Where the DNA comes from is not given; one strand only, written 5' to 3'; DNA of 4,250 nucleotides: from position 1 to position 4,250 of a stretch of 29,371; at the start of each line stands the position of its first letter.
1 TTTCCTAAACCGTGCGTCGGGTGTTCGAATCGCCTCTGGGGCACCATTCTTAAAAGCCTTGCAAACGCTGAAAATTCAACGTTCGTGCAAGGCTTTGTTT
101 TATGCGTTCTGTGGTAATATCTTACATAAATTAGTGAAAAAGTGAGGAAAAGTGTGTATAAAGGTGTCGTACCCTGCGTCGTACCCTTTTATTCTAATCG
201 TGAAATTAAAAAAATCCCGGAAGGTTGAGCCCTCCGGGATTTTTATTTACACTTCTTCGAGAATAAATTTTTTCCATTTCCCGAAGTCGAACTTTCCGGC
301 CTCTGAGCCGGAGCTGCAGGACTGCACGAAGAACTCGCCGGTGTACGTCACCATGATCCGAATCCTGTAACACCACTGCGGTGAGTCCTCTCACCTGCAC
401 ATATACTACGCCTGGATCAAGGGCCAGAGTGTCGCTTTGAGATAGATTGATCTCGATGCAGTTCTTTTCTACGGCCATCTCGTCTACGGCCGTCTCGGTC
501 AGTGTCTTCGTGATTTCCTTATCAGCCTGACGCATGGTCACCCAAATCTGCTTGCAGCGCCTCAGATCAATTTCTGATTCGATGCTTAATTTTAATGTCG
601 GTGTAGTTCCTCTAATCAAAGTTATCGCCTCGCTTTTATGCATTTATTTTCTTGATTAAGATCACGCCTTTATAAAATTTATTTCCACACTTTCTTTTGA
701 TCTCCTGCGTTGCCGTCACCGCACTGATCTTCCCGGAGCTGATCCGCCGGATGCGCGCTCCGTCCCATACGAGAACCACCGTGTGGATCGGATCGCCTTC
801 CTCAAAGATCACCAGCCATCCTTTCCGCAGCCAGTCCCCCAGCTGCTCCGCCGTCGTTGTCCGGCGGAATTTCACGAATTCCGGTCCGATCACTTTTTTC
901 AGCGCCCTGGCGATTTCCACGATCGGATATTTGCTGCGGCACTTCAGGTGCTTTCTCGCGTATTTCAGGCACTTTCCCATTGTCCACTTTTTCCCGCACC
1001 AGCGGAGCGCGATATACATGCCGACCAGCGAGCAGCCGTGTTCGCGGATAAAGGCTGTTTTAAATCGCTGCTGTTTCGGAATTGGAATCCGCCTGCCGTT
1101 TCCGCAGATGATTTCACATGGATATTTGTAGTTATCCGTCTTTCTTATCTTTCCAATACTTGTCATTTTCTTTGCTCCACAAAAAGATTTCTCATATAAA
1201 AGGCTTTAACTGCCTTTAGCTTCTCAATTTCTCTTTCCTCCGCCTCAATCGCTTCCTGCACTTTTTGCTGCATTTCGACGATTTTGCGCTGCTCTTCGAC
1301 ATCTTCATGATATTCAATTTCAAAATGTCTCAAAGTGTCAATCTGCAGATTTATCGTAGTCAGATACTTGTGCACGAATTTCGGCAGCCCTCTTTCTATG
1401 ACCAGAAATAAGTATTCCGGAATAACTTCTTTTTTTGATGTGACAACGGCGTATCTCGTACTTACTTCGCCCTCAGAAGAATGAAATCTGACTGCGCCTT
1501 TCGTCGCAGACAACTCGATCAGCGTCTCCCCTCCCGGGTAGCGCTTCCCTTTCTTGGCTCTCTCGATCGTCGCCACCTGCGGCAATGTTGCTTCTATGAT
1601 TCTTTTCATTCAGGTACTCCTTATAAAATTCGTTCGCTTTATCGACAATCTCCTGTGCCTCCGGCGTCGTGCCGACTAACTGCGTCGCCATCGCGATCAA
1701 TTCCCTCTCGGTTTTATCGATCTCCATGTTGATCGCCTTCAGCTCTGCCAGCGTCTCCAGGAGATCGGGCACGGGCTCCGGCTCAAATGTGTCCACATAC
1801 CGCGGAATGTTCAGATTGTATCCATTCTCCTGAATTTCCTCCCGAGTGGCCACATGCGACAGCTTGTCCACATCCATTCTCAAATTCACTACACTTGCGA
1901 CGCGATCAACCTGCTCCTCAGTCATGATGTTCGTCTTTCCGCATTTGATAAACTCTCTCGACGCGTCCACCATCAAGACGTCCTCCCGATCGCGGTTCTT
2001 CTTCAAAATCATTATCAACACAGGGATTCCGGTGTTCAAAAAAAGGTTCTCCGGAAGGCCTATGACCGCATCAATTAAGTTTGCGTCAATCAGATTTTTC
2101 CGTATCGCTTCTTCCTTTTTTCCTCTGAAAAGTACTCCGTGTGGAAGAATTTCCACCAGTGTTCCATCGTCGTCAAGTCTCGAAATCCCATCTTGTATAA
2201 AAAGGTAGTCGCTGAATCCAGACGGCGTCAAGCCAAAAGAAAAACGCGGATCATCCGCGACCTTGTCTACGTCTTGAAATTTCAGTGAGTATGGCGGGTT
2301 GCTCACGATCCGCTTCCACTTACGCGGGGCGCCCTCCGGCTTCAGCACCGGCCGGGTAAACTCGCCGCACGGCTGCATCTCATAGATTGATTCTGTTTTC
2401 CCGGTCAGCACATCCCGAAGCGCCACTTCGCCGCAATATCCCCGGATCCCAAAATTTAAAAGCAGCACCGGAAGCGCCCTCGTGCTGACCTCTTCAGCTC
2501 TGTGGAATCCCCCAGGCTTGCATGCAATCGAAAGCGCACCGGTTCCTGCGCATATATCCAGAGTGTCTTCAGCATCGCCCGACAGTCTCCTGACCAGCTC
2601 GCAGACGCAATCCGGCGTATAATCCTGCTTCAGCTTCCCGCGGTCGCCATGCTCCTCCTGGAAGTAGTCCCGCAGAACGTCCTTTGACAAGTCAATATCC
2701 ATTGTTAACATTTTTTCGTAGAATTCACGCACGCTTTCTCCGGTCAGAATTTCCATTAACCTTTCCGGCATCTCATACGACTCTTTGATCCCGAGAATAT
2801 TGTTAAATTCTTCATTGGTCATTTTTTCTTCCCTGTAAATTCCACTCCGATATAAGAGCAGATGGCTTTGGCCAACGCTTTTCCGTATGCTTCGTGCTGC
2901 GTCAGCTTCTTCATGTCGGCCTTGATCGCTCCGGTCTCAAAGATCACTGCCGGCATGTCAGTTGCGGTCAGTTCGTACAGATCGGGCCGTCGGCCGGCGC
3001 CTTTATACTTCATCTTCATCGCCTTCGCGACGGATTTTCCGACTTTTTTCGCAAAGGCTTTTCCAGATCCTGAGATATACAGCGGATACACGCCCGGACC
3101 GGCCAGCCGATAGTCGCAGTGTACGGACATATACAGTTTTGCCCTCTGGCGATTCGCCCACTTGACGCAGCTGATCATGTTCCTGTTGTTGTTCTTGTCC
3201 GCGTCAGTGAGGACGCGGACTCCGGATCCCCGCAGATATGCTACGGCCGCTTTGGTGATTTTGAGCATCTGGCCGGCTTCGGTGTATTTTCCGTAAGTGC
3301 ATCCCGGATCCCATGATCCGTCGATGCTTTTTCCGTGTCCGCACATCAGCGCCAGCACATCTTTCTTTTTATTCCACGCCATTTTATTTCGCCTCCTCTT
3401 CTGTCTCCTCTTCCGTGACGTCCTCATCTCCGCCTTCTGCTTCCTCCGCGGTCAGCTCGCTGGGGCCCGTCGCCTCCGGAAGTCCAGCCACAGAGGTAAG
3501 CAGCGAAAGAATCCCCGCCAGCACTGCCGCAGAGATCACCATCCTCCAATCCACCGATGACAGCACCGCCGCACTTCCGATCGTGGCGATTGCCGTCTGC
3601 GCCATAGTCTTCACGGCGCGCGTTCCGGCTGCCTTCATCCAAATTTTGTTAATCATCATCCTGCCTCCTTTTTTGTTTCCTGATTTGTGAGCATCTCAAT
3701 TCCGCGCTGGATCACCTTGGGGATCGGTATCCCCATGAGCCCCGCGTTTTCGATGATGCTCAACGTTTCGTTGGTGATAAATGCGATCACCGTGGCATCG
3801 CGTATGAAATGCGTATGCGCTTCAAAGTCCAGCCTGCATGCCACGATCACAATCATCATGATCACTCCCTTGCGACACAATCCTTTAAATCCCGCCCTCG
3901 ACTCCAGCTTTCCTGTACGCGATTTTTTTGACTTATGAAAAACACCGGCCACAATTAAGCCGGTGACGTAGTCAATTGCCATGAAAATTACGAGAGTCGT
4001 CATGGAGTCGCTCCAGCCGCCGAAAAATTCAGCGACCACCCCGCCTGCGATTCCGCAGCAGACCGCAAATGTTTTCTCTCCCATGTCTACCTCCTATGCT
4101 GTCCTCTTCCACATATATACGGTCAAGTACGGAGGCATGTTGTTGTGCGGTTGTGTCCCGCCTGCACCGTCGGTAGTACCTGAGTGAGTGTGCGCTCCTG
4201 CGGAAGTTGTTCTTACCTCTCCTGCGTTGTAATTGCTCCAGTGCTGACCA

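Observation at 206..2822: Late-operon accessory block next to attP: R-less type I-like methyltransferase (M plus half-S) chained to two unknown genes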

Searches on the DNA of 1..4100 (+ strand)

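Call 7: search_dna_similar(query=window:1-4100:+, collection=phages, mode=distant, max_rows=20)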
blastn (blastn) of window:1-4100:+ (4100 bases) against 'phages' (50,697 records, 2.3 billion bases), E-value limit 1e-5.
No match.
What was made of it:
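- Tried and rejected: No match (call 7).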
